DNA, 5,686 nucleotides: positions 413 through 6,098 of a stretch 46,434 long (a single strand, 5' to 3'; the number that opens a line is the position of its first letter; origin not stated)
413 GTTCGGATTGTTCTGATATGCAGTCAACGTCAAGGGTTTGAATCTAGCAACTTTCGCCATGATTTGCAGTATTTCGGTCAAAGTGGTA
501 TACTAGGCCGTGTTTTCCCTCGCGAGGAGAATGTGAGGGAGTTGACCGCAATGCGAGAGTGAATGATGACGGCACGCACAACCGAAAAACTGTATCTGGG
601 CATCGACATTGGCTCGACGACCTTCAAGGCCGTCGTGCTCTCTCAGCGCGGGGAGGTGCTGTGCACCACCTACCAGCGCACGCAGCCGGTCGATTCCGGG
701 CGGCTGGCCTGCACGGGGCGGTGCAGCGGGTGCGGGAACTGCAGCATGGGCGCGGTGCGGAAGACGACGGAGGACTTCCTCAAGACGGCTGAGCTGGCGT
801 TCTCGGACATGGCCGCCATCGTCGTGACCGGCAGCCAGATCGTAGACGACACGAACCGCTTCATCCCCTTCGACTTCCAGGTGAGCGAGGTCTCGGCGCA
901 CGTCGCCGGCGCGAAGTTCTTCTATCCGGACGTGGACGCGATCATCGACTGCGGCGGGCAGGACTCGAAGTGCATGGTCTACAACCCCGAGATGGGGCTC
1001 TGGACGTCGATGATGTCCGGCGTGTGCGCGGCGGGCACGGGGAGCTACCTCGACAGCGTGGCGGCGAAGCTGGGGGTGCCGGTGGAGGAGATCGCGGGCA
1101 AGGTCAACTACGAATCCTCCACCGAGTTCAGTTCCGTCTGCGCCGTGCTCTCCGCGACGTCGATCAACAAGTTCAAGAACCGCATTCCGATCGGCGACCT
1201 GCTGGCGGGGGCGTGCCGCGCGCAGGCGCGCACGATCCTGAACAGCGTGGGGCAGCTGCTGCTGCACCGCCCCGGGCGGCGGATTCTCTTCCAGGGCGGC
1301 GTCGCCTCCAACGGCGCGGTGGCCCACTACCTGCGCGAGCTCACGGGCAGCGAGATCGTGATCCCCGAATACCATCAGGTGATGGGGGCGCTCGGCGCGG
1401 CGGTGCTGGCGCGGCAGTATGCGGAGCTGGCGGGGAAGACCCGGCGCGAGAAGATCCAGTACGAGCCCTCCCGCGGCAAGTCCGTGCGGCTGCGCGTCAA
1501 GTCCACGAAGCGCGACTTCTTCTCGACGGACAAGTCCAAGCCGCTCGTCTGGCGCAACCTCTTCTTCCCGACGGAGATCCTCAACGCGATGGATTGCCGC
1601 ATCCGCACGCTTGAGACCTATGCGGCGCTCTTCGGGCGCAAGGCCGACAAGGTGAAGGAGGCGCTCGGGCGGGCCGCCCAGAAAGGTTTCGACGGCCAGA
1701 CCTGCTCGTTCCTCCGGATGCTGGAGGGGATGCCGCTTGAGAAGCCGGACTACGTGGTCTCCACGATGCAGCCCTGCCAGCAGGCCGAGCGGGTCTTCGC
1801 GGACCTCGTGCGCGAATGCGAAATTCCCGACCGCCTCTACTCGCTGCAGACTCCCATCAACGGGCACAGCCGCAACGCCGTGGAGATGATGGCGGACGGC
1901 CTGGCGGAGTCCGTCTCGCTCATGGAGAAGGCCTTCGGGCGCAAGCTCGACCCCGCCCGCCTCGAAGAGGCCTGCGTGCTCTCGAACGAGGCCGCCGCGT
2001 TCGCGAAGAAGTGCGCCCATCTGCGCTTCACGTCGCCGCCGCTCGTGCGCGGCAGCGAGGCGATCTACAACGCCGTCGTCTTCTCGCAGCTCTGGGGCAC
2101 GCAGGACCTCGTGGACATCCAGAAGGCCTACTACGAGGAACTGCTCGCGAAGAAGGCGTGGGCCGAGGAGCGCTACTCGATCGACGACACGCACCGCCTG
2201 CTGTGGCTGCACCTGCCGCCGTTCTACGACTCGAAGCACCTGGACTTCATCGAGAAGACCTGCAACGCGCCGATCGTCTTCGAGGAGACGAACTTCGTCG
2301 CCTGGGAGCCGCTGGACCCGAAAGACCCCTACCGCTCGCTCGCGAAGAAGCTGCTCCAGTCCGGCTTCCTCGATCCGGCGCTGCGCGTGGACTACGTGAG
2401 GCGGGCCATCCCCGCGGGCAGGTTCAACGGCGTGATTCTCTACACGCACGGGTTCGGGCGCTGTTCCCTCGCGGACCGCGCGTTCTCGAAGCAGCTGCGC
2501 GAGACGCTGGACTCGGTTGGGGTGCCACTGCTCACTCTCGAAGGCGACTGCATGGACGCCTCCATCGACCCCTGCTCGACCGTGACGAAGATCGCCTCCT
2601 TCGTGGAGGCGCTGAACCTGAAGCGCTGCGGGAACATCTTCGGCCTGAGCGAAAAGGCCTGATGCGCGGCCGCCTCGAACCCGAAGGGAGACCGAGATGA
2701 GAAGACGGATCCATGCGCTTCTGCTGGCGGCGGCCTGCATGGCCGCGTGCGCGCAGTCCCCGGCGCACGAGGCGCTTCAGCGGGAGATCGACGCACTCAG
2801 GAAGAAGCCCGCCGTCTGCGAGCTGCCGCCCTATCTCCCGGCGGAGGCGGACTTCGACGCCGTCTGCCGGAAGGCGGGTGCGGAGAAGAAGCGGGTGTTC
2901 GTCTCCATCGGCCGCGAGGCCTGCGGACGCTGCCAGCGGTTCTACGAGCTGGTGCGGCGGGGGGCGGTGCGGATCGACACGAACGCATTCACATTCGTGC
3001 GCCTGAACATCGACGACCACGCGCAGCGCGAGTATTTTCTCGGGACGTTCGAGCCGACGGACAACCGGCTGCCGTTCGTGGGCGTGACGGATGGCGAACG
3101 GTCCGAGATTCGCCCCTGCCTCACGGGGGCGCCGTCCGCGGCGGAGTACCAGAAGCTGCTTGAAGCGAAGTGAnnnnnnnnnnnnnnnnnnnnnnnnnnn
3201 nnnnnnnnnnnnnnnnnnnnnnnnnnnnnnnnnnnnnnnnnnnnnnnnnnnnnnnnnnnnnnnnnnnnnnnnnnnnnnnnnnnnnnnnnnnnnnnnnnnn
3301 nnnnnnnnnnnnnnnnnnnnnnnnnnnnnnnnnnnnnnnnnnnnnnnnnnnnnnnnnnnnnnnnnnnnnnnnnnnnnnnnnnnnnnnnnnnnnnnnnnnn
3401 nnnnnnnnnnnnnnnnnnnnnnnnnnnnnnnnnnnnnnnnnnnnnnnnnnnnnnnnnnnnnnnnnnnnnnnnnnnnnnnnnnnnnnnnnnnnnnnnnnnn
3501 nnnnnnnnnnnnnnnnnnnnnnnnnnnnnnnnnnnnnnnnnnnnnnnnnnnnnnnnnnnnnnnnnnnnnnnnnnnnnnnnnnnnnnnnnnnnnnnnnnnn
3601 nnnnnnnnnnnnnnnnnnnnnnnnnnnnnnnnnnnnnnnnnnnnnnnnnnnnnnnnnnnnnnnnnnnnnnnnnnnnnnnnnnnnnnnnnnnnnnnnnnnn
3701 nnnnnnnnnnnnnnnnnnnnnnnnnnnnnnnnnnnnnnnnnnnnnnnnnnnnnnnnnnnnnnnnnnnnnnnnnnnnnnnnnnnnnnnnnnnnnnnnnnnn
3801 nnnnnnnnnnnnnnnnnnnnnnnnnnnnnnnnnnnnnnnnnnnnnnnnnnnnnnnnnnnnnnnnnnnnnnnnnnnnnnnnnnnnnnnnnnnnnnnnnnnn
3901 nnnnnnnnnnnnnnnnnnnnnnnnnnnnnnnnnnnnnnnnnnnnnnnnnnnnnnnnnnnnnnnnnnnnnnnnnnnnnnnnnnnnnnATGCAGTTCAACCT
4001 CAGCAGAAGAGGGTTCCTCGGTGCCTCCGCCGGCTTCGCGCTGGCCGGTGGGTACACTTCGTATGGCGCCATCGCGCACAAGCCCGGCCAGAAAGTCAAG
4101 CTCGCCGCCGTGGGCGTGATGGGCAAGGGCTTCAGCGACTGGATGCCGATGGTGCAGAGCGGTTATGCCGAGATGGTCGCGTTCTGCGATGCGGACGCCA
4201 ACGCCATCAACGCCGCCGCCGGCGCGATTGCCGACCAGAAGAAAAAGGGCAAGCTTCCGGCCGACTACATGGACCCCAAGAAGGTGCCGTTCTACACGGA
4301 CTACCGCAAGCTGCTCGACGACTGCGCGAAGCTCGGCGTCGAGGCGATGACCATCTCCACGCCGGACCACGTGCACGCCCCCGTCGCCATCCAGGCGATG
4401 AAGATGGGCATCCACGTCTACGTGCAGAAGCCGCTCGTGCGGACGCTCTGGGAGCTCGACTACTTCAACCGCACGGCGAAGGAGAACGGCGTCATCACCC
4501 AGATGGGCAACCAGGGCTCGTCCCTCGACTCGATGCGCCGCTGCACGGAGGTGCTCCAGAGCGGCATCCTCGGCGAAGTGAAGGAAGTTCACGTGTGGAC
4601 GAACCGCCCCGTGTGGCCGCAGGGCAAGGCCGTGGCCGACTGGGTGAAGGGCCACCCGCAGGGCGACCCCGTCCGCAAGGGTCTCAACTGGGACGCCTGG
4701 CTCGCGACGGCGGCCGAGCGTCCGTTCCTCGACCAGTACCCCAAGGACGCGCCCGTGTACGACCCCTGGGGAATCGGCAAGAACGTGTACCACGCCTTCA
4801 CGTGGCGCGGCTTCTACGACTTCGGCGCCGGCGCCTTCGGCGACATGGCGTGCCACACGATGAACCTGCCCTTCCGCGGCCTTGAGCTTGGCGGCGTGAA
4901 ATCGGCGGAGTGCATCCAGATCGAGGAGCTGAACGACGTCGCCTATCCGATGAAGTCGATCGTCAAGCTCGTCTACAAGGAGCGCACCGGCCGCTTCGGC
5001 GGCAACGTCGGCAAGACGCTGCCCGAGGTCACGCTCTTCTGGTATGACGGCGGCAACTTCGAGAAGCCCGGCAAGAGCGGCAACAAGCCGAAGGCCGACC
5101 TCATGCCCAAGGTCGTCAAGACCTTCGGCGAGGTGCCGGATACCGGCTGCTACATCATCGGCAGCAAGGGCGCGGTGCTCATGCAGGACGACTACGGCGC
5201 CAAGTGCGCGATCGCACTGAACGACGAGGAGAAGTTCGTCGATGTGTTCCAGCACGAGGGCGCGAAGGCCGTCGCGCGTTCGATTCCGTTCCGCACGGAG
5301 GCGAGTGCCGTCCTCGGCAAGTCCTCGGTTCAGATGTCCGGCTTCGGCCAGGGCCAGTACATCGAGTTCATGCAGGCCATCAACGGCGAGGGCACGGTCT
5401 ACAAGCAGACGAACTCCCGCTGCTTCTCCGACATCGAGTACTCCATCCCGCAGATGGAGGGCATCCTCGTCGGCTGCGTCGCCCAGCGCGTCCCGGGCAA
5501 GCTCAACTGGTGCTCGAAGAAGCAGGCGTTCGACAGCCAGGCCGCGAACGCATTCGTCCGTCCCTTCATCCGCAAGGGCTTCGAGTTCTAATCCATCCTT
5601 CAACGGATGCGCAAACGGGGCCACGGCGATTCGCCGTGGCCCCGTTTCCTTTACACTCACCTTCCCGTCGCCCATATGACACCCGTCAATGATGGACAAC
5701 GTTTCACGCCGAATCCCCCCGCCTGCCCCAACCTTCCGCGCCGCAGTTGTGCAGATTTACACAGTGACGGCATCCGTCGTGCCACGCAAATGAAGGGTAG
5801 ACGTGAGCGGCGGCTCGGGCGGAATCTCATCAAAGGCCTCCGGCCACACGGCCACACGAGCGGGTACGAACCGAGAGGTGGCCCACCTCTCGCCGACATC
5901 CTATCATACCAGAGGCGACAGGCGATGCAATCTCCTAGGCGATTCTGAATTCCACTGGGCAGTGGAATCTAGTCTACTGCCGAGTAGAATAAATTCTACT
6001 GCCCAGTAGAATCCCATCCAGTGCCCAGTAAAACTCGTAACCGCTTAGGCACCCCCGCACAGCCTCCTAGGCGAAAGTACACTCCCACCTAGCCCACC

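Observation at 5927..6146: Ten consecutive 22-bp units in strict phase at the island edge, from two repeat families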

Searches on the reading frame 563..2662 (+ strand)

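Call 12: search_protein_families(library=pfam, proteins=[window:563-2662:+], max_evalue=0.01)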
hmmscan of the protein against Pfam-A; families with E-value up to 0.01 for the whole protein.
window:563-2662:+ (699 aa): 4 families
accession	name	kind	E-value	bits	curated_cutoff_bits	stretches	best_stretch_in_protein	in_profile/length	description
PF06050.19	HGD-D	-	1.4e-39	137.1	28.4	1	333-684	2-342/342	2-hydroxyglutaryl-CoA dehydratase, D-component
PF01869.26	BcrAD_BadFG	-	4.3e-29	102.3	31.5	1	12-283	1-271/271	BadF/BadG/BcrA/BcrD ATPase family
PF02782.22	FGGY_C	-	0.0011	19.3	27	1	222-283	135-194/198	FGGY family of carbohydrate kinases, C-terminal domain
PF00370.27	FGGY_N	-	0.0019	18.3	28.8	0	10-38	1-29/245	FGGY family of carbohydrate kinases, N-terminal domain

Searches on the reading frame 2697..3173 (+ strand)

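Call 12: search_protein_families(library=pfam, proteins=[window:2697-3173:+], max_evalue=0.01)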
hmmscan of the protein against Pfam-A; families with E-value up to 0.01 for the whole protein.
window:2697-3173:+ (158 aa): 1 family
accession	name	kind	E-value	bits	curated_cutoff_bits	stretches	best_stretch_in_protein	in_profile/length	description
PF13899.12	Thioredoxin_7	-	1.3e-05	25.7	27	1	50-126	3-76/83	Thioredoxin-like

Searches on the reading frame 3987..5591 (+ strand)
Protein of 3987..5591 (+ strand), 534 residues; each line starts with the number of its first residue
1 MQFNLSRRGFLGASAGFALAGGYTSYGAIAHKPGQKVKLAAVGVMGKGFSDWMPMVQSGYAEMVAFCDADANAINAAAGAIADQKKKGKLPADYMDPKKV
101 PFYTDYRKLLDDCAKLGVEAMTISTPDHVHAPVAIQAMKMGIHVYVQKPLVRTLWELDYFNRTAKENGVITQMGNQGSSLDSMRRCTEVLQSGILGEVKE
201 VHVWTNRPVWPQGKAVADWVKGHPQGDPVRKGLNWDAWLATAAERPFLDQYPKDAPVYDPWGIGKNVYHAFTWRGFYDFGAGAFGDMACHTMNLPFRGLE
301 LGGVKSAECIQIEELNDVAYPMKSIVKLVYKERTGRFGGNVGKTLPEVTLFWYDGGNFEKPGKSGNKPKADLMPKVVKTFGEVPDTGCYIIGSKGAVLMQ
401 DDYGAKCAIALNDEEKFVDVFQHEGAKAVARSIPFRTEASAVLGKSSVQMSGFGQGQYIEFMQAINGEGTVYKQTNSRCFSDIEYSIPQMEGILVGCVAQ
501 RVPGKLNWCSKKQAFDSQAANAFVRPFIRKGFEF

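Call 12: search_protein_families(library=pfam, proteins=[window:3990-5591:+], max_evalue=0.01)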
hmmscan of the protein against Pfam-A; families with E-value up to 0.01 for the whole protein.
window:3990-5591:+ (533 aa): 2 families
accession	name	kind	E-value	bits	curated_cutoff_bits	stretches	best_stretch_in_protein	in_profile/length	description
PF01408.29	GFO_IDH_MocA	-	2.6e-11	44.7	24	1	53-173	18-119/120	Oxidoreductase family, NAD-binding Rossmann fold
PF22725.1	GFO_IDH_MocA_C3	-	0.0018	18.7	27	0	269-293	32-56/124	GFO/IDH/MocA C-terminal domain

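Call 18: find_encoding_contigs(protein=window:3987-5591:+, flank=10000, max_places=10)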
Protein window:3987-5591:+ (534 aa): no gene with exactly this product is on record in the collection.

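Call 20: find_related_loci(query=window:3987-5591:+, collection=genome_contigs, flank=10000)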
Query window:3987-5591:+ (534 aa) in genome_contigs; peptide patterns used: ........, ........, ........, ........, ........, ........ (x = any residue, [..] = any of these).
489 stretches matched a pattern; 472 encode a relative of the query (tblastn E <= 1e-3); the best 80 are kept; 80 distinct loci.
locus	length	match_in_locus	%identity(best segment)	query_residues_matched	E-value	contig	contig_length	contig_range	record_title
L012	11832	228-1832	91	1-534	0e+0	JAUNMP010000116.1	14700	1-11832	MAG: bacterium isolate S32M_St_metabat_107 NODE_2586_length_14700_cov_50.215022, whole genome shotgun sequence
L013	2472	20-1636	88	1-534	0e+0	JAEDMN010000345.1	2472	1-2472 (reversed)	MAG: Kiritimatiellae bacterium isolate MAG267 NODE_64884_length_2472_cov_12.712453, whole genome shotgun sequence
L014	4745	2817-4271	92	50-534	0e+0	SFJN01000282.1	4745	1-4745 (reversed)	MAG: Bacteroidales bacterium isolate W1P33.019 Contig18285, whole genome shotgun sequence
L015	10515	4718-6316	76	1-534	0e+0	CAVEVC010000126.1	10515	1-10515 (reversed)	Clostridiales bacterium CCNA10 isolate H07615-L1_cleanbin_000051 genome assembly, contig: Spades_H07615-L1_contig_5189,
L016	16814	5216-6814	75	1-534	0e+0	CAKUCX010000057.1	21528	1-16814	MAG: uncultured Kiritimatiellaeota bacterium isolate REFINED_METABAT215_TOP10_CONTIGS_1500_ASSEMBLY_K77_MERGED__Hadza_Mo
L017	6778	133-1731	75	1-534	0e+0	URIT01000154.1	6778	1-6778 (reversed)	uncultured bacterium isolate UMGS1035 genome assembly, contig: NODE_7255_length_6778_cov_46.099063, whole genome shotgun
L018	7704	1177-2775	75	1-534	0e+0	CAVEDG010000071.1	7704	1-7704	bacterium isolate H07631-L1_cleanbin_000051 genome assembly, contig: Spades_H07631-L1_contig_6517, whole genome shotgun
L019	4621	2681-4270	72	1-534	0e+0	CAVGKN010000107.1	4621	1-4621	Lachnospiraceae bacterium isolate H07613-L1_cleanbin_000033 genome assembly, contig: Spades_H07613-L1_contig_6325, whole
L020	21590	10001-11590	72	1-534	0e+0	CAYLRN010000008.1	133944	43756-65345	MAG TPA_asm: uncultured Lentisphaeraceae bacterium isolate SRP225648_co1_977 genome assembly, contig: NODE_110_length_13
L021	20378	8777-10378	71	1-534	0e+0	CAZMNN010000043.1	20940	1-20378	MAG TPA_asm: uncultured Lentisphaeraceae bacterium isolate binchicken_co370_263 genome assembly, contig: NODE_2695_lengt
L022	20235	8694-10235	72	6-534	0e+0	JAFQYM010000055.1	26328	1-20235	MAG: Kiritimatiellae bacterium isolate RGIG2266 Goat_Duodenum-3__c691, whole genome shotgun sequence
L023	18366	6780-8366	72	2-534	0e+0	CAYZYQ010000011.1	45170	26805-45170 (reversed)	MAG TPA_asm: uncultured Lentisphaeraceae bacterium isolate binchicken_co370_247 genome assembly, contig: NODE_1008_lengt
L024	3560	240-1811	70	1-534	0e+0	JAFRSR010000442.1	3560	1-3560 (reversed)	MAG: Kiritimatiellae bacterium isolate RGIG2765 Goat_Omasum-5__c715830, whole genome shotgun sequence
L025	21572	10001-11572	71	1-534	0e+0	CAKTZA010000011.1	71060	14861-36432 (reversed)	MAG: uncultured Kiritimatiellaeota bacterium isolate REFINED_METABAT215_TOP10_CONTIGS_1500_ASSEMBLY_K77_MERGED__Hadza_Ph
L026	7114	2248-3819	69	1-534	0e+0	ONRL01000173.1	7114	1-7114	uncultured Lentisphaerae bacterium isolate RUG572 genome assembly, contig: scaffold_13502, whole genome shotgun sequence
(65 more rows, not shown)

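Call 41: find_homologous_proteins(query=window:3987-5591:+, max_evalue=1e-100)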
Query window:3987-5591:+ (534 aa): 716 proteins with E <= 1e-100 among 8000 candidates; the best 120 are listed.
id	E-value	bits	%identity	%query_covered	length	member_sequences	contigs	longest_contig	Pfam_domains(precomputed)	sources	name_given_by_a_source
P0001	0.0e+0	1138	90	100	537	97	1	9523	PF01408.29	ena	-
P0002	7.0e-292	987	80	100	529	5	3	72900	PF01408.29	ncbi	-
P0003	2.3e-280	949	75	100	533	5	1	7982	PF01408.29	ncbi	-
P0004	5.1e-279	945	75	100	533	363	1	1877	PF01408.29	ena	-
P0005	3.9e-276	935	76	100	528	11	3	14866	PF01408.29,PF10518.15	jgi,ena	-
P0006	3.7e-275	932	75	100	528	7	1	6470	PF01408.29,PF10518.15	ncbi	-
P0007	4.8e-269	912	73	100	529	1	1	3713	PF01408.29,PF10518.15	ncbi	-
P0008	3.1e-266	902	73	100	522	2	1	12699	PF01408.29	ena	-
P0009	1.4e-265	900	73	99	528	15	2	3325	PF01408.29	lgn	-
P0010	1.5e-263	894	72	100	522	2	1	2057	PF01408.29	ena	-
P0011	1.6e-262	890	71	100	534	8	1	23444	PF01408.29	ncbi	-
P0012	1.2e-261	887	72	100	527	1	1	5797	PF01408.29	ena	-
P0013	1.8e-260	883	72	100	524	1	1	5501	PF01408.29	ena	-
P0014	4.4e-260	882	73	100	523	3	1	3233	PF01408.29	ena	-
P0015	3.3e-253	859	71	100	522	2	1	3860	PF01408.29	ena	-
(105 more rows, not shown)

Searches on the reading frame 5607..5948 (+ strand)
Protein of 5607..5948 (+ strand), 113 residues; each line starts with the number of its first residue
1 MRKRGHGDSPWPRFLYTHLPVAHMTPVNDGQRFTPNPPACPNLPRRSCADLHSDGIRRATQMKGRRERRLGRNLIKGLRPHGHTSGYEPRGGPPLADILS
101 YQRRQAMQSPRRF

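Call 91: search_protein_families(library=phrogs, proteins=[window:5607-5948:+], max_evalue=0.05)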
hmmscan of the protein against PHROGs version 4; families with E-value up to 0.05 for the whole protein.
window:5607-5948:+ (113 aa): 0 families
